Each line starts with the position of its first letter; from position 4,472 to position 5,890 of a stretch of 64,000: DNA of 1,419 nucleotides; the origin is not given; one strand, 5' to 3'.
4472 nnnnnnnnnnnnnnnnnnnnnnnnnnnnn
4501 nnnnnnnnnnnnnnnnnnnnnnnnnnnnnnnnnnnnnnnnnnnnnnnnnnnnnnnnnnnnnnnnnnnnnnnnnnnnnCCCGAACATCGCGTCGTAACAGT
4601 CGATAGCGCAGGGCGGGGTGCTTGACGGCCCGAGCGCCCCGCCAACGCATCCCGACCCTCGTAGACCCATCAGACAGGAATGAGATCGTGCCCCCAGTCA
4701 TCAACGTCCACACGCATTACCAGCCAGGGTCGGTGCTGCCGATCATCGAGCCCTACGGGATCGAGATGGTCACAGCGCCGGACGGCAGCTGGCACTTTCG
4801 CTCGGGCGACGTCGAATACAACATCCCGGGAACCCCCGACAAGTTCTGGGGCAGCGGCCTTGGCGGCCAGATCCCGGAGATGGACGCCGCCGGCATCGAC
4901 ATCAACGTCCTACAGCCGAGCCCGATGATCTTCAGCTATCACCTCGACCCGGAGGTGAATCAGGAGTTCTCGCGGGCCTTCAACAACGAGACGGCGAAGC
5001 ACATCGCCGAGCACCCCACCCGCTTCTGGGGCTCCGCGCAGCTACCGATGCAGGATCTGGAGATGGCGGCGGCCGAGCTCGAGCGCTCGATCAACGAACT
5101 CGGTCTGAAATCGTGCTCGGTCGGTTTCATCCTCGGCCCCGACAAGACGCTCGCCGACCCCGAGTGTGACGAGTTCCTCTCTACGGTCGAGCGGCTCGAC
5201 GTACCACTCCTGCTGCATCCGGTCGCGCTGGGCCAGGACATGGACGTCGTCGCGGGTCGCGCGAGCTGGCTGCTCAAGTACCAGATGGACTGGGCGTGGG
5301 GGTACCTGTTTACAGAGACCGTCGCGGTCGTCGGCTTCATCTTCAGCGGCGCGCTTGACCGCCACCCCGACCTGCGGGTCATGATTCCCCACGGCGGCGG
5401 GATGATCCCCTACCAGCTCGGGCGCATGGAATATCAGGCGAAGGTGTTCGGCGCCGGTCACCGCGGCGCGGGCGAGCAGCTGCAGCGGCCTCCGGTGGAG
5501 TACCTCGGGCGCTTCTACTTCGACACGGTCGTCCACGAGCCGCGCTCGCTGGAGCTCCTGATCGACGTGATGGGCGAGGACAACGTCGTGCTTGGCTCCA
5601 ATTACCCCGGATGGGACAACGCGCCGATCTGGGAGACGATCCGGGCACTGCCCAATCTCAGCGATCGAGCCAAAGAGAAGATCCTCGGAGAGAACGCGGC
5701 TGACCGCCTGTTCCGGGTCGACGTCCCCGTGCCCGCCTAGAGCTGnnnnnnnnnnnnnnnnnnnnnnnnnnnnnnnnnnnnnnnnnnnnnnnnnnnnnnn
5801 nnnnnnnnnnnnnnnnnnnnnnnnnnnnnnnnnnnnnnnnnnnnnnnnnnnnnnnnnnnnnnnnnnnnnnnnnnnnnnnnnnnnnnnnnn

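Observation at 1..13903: Self-contained catabolic island for an unknown hydroxylated aromatic or heterocyclic substrate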

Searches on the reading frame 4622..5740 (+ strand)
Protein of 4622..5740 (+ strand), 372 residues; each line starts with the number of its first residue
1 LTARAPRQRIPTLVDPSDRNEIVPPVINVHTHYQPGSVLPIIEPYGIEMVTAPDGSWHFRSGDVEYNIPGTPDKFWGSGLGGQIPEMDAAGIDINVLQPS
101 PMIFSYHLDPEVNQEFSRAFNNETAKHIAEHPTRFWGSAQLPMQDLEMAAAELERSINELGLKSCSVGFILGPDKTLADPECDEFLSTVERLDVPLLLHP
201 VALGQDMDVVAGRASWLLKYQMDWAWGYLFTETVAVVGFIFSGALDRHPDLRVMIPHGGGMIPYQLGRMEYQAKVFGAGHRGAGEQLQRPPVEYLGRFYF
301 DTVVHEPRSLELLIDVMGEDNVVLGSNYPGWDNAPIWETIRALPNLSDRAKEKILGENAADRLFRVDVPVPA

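Call 4: search_protein_families(library=pfam, proteins=[window:4622-5740:+], max_evalue=0.01)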
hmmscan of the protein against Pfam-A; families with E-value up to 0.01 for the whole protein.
window:4622-5740:+ (372 aa): 1 family
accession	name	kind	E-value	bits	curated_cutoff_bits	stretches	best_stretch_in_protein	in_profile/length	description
PF04909.20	Amidohydro_2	-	5.3e-37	128.6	26.4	1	29-361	3-285/289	Amidohydrolase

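Call 14: search_protein_families(library=ncbifam, proteins=[window:4622-5740:+], max_evalue=0.001)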
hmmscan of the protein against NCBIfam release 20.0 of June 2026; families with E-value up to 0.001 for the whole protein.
window:4622-5740:+ (372 aa): 0 families

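Call 16: search_solved_structures(query=window:4622-5740:+, max_evalue=0.001)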
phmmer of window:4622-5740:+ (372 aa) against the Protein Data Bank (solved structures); distinct sequences matched with E-value up to 0.001: 44.
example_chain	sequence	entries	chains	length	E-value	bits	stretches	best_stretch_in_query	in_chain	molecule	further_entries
4igm_A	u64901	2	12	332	1.5e-39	139.1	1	83-359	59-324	2-amino-3-carboxymuconate-6-semialdehyde decarboxylase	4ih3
4ign_A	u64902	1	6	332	1.6e-39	139.1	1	83-359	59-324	2-amino-3-carboxymuconate-6-semialdehyde decarboxylase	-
4ofc_A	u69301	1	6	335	1.6e-39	139.1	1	83-359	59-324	2-amino-3-carboxymuconate-6-semialdehyde decarboxylase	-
2wm1_A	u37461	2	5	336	1.6e-39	139.1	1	83-359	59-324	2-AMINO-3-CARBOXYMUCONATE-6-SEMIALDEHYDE DECARBOXYLASE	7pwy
2hbv_A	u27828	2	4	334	9.1e-39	136.6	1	83-367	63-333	2-amino-3-carboxymuconate 6-semialdehyde decarboxylase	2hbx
6mgs_A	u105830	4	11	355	1e-38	136.4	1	83-367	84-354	2-amino-3-carboxymuconate 6-semialdehyde decarboxylase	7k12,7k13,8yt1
6mgt_A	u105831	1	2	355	1.5e-38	135.8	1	83-367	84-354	2-amino-3-carboxymuconate 6-semialdehyde decarboxylase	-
4ifk_B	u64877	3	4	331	1.5e-38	135.8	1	83-364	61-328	2-amino-3-carboxymuconate 6-semialdehyde decarboxylase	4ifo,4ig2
4era_A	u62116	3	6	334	6.2e-38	133.8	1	83-367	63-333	2-amino-3-carboxymuconate 6-semialdehyde decarboxylase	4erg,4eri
4ifk_A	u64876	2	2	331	1e-37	133.1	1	83-364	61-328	2-amino-3-carboxymuconate 6-semialdehyde decarboxylase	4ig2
4ifr_A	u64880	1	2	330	1e-37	133.1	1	83-364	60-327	2-amino-3-carboxymuconate 6-semialdehyde decarboxylase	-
8yt2_A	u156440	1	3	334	2e-37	132.1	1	83-367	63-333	2-amino-3-carboxymuconate 6-semialdehyde decarboxylase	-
4epk_A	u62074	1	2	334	2.2e-37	132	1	83-367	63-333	2-amino-3-carboxymuconate 6-semialdehyde decarboxylase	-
4icm_A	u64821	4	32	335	6e-26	94.4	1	80-366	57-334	5-carboxyvanillate decarboxylase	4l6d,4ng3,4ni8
3s4t_A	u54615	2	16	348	3e-23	85.5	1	85-366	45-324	Amidohydrolase 2 | Gamma-resorcylate decarboxylase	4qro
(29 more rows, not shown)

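Call 51: search_dna_similar(query=window:4622-5740:+, collection=plasmids, mode=protein, max_evalue=1e-40, max_rows=25)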
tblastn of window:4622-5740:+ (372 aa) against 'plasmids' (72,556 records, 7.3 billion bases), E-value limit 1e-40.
Records with a match: 2; places in all: 2; records where one place covers at least 80% of the query: 2.
Best place of each record, by identity: <60% 2.
By first word of the organism name: Novosphingobium 2.
By predicted mobility (MOB-suite, as given by PLSDB): conjugative 1; non-mobilizable 1.
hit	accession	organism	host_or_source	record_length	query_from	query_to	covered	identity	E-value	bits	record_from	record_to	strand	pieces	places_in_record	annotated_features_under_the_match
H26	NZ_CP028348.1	Novosphingobium sp. THN1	cell culture,surface water of Lake Taihu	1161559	5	332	88%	33.2%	2e-41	162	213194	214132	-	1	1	record has no annotation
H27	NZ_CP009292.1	Novosphingobium pentaromativorans US6-1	mud sediment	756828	27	332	82%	32.4%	2e-41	162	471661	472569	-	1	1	amidohydrolase family protein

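Call 63: search_solved_structures(query=window:4622-5740:+, max_evalue=1e-36, show_alignments=5)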
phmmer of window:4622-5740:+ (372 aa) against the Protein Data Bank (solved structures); distinct sequences matched with E-value up to 1e-36: 13.
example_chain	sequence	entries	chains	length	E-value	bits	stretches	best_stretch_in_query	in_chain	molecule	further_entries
4igm_A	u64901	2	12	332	1.5e-39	139.1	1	83-359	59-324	2-amino-3-carboxymuconate-6-semialdehyde decarboxylase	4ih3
4ign_A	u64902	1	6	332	1.6e-39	139.1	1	83-359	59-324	2-amino-3-carboxymuconate-6-semialdehyde decarboxylase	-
4ofc_A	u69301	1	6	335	1.6e-39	139.1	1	83-359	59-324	2-amino-3-carboxymuconate-6-semialdehyde decarboxylase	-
2wm1_A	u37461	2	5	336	1.6e-39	139.1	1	83-359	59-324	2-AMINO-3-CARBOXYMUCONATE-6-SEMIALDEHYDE DECARBOXYLASE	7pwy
2hbv_A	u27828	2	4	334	9.1e-39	136.6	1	83-367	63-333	2-amino-3-carboxymuconate 6-semialdehyde decarboxylase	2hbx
6mgs_A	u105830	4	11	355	1e-38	136.4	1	83-367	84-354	2-amino-3-carboxymuconate 6-semialdehyde decarboxylase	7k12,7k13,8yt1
6mgt_A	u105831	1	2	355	1.5e-38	135.8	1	83-367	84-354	2-amino-3-carboxymuconate 6-semialdehyde decarboxylase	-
4ifk_B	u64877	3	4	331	1.5e-38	135.8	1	83-364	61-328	2-amino-3-carboxymuconate 6-semialdehyde decarboxylase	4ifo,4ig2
4era_A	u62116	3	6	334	6.2e-38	133.8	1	83-367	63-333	2-amino-3-carboxymuconate 6-semialdehyde decarboxylase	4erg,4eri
4ifk_A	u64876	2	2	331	1e-37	133.1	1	83-364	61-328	2-amino-3-carboxymuconate 6-semialdehyde decarboxylase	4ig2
4ifr_A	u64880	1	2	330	1e-37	133.1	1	83-364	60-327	2-amino-3-carboxymuconate 6-semialdehyde decarboxylase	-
8yt2_A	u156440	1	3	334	2e-37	132.1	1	83-367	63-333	2-amino-3-carboxymuconate 6-semialdehyde decarboxylase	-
4epk_A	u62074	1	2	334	2.2e-37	132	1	83-367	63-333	2-amino-3-carboxymuconate 6-semialdehyde decarboxylase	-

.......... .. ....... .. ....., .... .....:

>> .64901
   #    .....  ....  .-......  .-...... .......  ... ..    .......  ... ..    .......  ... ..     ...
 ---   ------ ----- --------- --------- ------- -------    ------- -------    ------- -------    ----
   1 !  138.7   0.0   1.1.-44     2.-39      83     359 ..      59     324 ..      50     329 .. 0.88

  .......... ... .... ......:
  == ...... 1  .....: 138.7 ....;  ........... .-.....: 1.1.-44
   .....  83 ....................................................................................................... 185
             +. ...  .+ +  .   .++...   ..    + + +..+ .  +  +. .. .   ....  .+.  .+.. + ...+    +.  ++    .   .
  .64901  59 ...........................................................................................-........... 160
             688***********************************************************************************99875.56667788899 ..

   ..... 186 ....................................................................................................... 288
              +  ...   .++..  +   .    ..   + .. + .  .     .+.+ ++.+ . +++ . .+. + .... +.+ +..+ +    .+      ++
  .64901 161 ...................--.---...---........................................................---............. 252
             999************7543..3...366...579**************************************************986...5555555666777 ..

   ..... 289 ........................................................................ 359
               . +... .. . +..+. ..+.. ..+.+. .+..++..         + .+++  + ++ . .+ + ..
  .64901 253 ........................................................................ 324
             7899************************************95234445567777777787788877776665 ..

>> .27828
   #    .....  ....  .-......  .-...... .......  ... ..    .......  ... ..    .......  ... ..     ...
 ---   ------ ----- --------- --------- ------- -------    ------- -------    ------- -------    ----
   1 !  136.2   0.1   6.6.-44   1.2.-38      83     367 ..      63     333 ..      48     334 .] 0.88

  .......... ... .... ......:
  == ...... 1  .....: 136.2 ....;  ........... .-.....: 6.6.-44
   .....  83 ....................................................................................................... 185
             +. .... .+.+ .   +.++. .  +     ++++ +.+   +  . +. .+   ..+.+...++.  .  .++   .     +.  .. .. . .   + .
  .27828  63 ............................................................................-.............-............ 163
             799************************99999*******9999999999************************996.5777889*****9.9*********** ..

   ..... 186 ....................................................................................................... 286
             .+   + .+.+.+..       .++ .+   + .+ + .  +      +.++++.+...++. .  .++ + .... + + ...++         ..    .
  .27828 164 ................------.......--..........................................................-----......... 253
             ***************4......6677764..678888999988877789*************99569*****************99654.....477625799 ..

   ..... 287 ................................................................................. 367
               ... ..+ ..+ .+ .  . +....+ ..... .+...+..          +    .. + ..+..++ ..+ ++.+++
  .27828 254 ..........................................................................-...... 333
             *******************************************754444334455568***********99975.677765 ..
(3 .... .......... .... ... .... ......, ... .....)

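Call 104: find_homologous_proteins(query=window:4688-5740:+, max_evalue=1e-30)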
Query window:4688-5740:+ (350 aa): 88 proteins with E <= 1e-30 among 4032 candidates.
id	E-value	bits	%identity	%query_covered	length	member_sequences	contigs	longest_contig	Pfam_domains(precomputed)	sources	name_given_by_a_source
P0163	2.7e-213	726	88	99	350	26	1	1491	PF04909.21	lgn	-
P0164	5.7e-210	715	85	100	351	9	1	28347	PF04909.21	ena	-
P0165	6.1e-209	711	87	98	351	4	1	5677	PF04909.21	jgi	jgi:aminocarboxymuconate-semialdehyde decarboxylase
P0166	1.3e-206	704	83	100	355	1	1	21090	PF04909.21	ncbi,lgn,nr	ncbi:MAG TPA: amidohydrolase family protein [Solirubrobacteraceae bacterium]|nr:amidohydrolase famil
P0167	3.7e-206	702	84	100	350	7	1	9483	PF04909.21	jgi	jgi:aminocarboxymuconate-semialdehyde decarboxylase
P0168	2.7e-205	699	85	98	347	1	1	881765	PF04909.21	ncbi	-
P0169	7.0e-192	655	79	98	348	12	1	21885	PF04909.21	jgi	jgi:aminocarboxymuconate-semialdehyde decarboxylase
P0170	3.1e-183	627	74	98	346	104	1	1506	PF04909.21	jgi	jgi:aminocarboxymuconate-semialdehyde decarboxylase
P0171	6.5e-183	626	74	99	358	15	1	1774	PF04909.21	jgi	jgi:aminocarboxymuconate-semialdehyde decarboxylase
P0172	1.2e-179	615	74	99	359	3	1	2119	PF04909.21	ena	-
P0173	3.8e-179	613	76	98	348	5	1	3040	PF04909.21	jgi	jgi:aminocarboxymuconate-semialdehyde decarboxylase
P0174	5.1e-177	606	72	100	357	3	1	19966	PF04909.21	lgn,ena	-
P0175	6.0e-176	603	73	100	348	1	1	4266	PF04909.21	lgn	-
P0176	2.8e-175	601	73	100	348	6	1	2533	PF04909.21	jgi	jgi:aminocarboxymuconate-semialdehyde decarboxylase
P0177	1.1e-173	595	72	100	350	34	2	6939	PF04909.21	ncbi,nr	ncbi:MAG: amidohydrolase [Chloroflexi bacterium]|nr:amidohydrolase [Solirubrobacterales bacterium] M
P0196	3.4e-165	568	70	98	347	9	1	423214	PF04909.21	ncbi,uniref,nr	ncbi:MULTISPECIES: amidohydrolase family protein [Streptomyces]|uniref:amidohydrolase family protein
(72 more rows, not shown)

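Call 105: find_encoding_contigs(protein=P0196, flank=10000, max_places=2)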
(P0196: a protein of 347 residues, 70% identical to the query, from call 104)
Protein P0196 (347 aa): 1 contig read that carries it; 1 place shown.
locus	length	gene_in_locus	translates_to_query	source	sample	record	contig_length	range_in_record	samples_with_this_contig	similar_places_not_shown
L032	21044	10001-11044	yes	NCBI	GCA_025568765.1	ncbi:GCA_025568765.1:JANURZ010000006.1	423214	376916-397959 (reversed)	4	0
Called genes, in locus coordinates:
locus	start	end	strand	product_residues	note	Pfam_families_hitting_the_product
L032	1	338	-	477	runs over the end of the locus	-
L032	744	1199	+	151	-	-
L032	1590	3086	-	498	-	PF01637:ATPase_2, PF13173:AAA_14 (faint)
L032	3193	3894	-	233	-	-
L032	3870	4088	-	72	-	PF00176:SNF2-rel_dom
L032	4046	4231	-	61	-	-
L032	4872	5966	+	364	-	-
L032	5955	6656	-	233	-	PF00392:GntR, PF07729:FCD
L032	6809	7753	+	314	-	PF22632:BphC_D1, PF00903:Glyoxalase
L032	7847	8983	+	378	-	PF00070:Pyr_redox (faint), PF01266:DAO, PF01494:FAD_binding_3, PF07992:Pyr_redox_2 (faint)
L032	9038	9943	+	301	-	PF01557:FAA_hydrolase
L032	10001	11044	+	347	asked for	PF04909:Amidohydro_2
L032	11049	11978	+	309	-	PF02737:3HCDH_N, PF03446:NAD_binding_2 (weak), PF02737:3HCDH_N, PF00725:3HCDH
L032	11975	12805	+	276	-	PF04199:Cyclase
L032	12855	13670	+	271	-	PF05853:BKACE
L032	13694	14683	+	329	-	PF04909:Amidohydro_2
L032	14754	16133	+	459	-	PF00083:Sugar_tr, PF07690:MFS_1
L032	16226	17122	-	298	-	PF00296:Bac_luciferase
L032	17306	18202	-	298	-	PF09084:NMT1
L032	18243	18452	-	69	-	-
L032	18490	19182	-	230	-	-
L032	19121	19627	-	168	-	-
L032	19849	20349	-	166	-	-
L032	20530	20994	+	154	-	PF04075:F420H2_quin_red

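Call 106: find_encoding_contigs(protein=P0168, flank=10000, max_places=1)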
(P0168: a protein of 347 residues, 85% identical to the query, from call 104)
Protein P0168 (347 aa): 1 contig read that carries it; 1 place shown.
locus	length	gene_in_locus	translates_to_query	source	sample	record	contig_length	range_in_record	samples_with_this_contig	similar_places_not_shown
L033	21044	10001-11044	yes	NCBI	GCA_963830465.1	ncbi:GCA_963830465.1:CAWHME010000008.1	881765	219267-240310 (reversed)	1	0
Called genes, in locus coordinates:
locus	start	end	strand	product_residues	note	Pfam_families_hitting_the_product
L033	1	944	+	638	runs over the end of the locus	PF03453:MoeA_N, PF00994:MoCF_biosynth, PF03454:MoeA_C, PF12727:PBP_like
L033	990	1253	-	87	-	-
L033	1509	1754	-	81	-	-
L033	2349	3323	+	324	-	PF20434:BD-FAE, PF07859:Abhydrolase_3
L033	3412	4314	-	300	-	-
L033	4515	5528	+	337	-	-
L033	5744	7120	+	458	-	PF06609:TRI12 (weak), PF07690:MFS_1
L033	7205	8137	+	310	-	PF04909:Amidohydro_2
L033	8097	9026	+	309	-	PF01557:FAA_hydrolase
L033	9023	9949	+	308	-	PF01557:FAA_hydrolase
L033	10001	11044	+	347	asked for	PF04909:Amidohydro_2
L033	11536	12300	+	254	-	PF00392:GntR, PF07729:FCD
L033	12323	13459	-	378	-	PF00070:Pyr_redox (faint), PF01266:DAO (weak), PF01494:FAD_binding_3, PF04820:Trp_halogenase (faint), PF07992:Pyr_redox_2 (faint), PF13738:Pyr_redox_3 (faint)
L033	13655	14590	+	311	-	PF05853:BKACE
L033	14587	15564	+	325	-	PF04199:Cyclase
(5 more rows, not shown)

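Call 109: search_protein_families(library=ncbifam, proteins=[L032:11975-12805:+, L032:11049-11978:+, L032:12855-13670:+, L032:13694-14683:+, L032:6809-7753:+, L032:7847-8983:+, L032:9038-9943:+], max_evalue=0.00001)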
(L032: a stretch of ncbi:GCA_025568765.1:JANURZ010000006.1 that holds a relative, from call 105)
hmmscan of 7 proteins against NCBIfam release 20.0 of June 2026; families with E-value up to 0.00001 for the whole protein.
L032:11975-12805:+ (276 aa): 1 family
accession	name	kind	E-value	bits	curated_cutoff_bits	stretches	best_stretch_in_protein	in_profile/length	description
TIGR03035.1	trp_arylform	equivalog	6.7e-14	52.3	223.05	1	16-169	2-148/206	arylformamidase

L032:11049-11978:+ (309 aa): 19 families
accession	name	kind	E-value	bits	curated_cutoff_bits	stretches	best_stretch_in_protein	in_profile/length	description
NF006124.0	PRK08268.1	subfamily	3e-63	214.5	508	2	59-285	76-300/507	3-hydroxyacyl-CoA dehydrogenase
NF042925.1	FHMPC_DH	equivalog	1.4e-57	195.4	500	1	11-282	3-290/304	5-formyl-3-hydroxy-2-methylpyridine 4-carboxylate 5-dehydrogenase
NF004474.0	PRK05808.1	subfamily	4.7e-53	180.3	408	1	66-272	78-282/283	3-hydroxybutyryl-CoA dehydrogenase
TIGR02279.1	PaaC-3OHAcCoADH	equivalog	1.2e-50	172.8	669.4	1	7-283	4-296/503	3-hydroxyacyl-CoA dehydrogenase PaaH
NF004783.0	PRK06129.1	equivalog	4e-50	171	347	1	58-224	70-237/315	3-hydroxyacyl-CoA dehydrogenase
NF006722.0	PRK09260.1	equivalog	5.5e-48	163.7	429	1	59-278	71-287/289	3-hydroxyacyl-CoA dehydrogenase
NF005875.0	PRK07819.1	subfamily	7.1e-45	153.6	319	1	71-272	85-286/287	3-hydroxybutyryl-CoA dehydrogenase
NF006125.0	PRK08269.1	equivalog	1.1e-43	149.6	427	1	60-280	84-304/334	3-hydroxybutyryl-CoA dehydrogenase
NF005715.0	PRK07530.1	equivalog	3e-43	148.3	420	1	60-273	74-284/292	3-hydroxybutyryl-CoA dehydrogenase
NF005716.0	PRK07531.1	equivalog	1.7e-39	135.9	592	1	12-221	8-232/495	carnitine 3-dehydrogenase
NF004699.0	PRK06035.1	equivalog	8.8e-39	133.4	500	2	66-271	81-289/294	3-hydroxyacyl-CoA dehydrogenase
NF008363.0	PRK11154.1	equivalog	2.9e-38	131.5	869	1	11-273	312-587/708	fatty acid oxidation complex subunit alpha FadJ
NF008727.0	PRK11730.1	equivalog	8e-38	130.2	870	1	12-279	317-599/717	fatty acid oxidation complex subunit alpha FadB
NF006143.0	PRK08293.1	equivalog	1.1e-36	126.7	312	1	11-273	7-288/291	3-hydroxyacyl-CoA dehydrogenase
NF005471.0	PRK07066.1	equivalog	1.6e-30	106.3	414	1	12-221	16-235/321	L-carnitine dehydrogenase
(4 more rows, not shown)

L032:12855-13670:+ (271 aa): 4 families
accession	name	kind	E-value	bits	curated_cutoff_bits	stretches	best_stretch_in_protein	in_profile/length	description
NF052387.1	Lys_ferment_KCE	equivalog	2.2e-79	266.6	382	1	4-268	3-267/267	3-keto-5-aminohexanoate cleavage enzyme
NF053568.1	3OXCoAcCUPNH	equivalog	3.5e-58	197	350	1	3-269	4-273/274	3-oxoadipate:acetyl-CoA acetyltransferase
NF052389.1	Lys_KAL_CLE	exception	1.1e-55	189.2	725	1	4-269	172-437/440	bifunctional 3-aminobutyryl-CoA ammonia lyase/3-keto-5-aminohexanoate cleavage enzyme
NF053538.1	DixhxACActTsKce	equivalog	8e-48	163.1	430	2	117-268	147-302/310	3,5-dioxohexanoate:acetyl-CoA acetone transferase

L032:13694-14683:+ (329 aa): 0 families

L032:6809-7753:+ (314 aa): 4 families
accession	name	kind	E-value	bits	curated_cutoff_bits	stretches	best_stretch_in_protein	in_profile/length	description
TIGR03213.1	23dbph12diox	equivalog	3.2e-72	243.4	366.45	1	10-294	2-286/287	biphenyl-2,3-diol 1,2-dioxygenase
NF045631.1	exdiol_diox_HsaC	equivalog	1.7e-62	211.2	450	1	11-294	3-291/296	iron-dependent extradiol dioxygenase HsaC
TIGR03211.1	catechol_2_3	equivalog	9.1e-18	64.6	320.2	1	9-276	2-273/303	catechol 2,3-dioxygenase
TIGR02295.1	HpaD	equivalog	2.8e-15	56.3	321.4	1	9-297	2-291/298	3,4-dihydroxyphenylacetate 2,3-dioxygenase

L032:7847-8983:+ (378 aa): 62 families (the best 25 are shown)
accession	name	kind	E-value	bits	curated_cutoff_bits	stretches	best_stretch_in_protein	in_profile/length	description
NF005313.0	PRK06847.1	subfamily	1.6e-127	425.5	372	1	5-377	3-374/375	hypothetical protein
NF033623.1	urate_HpxO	equivalog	3.1e-46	158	500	1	9-346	2-339/381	FAD-dependent urate hydroxylase HpxO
NF005243.0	PRK06753.1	equivalog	5.6e-42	143.9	365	1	8-350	2-335/374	hypothetical protein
NF006021.0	PRK08163.1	equivalog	2.7e-37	128.7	459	1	6-345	5-349/398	3-hydroxybenzoate 6-monooxygenase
NF005720.0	PRK07538.1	subfamily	1.3e-35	123.1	400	2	8-200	4-201/418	hypothetical protein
NF005761.0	PRK07588.1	equivalog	2e-35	122.5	454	1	8-334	2-330/392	FAD-binding domain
NF005566.0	PRK07236.1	subfamily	4.7e-32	111.3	333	2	6-193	6-180/386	hypothetical protein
NF005062.0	PRK06475.1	equivalog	8.1e-27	94.1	524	2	7-192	4-192/401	FAD-binding protein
TIGR03219.1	salicylate_mono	equivalog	7.1e-25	87.5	446.35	3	235-353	251-368/414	salicylate 1-monooxygenase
NF004523.0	PRK05868.1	equivalog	3e-24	85.5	536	1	6-184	1-179/372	FAD-binding protein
NF033145.1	rif_monoox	equivalog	5.4e-24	84.9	800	1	9-334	3-322/472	rifampin monooxygenase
NF004832.0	PRK06184.1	subfamily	1.4e-21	76.9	476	1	6-308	6-308/506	hypothetical protein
NF004829.0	PRK06183.1-3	subfamily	4.1e-21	75.3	390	1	7-367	9-371/520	bifunctional 3-(3-hydroxy-phenyl)propionate/3-hydroxycinnamic acid hydroxylase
NF033476.1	tet_destruct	subfamily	1.4e-19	70.4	550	1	6-183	3-177/386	tetracycline destructase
TIGR01988.1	Ubi-OHases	subfamily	3.6e-19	68.9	224.65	1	9-322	2-316/387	ubiquinone biosynthesis hydroxylase, UbiH/UbiF/VisC/COQ6 family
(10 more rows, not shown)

L032:9038-9943:+ (301 aa): 6 families
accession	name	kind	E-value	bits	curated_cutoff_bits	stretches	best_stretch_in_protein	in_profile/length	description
NF053535.1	DhyDRhmHlse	equivalog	7.9e-66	222.2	500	1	75-287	59-273/284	2,4-didehydro-3-deoxy-L-rhamnonate hydrolase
TIGR02303.1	HpaG-C-term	equivalog_domain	5.9e-58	196.2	276.4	1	74-294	31-244/245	4-hydroxyphenylacetate degradation bifunctional isomerase/decarboxylase, C-terminal subunit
NF011750.0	PRK15203.1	equivalog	1.1e-45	156.2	811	1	88-296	224-426/429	4-hydroxyphenylacetate degradation bifunctional isomerase/decarboxylase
NF009399.0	PRK12764.1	equivalog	3.6e-45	154.9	444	1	85-285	20-212/501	fumarylacetoacetate hydrolase family protein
TIGR02305.1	HpaG-N-term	equivalog_domain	2.6e-35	121.8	228.65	1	106-291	28-204/205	4-hydroxyphenylacetate degradation bifunctional isomerase/decarboxylase, N-terminal subunit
NF007967.0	PRK10691.1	equivalog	2.8e-35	121.6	201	1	87-284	17-211/219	fumarylacetoacetate hydrolase family protein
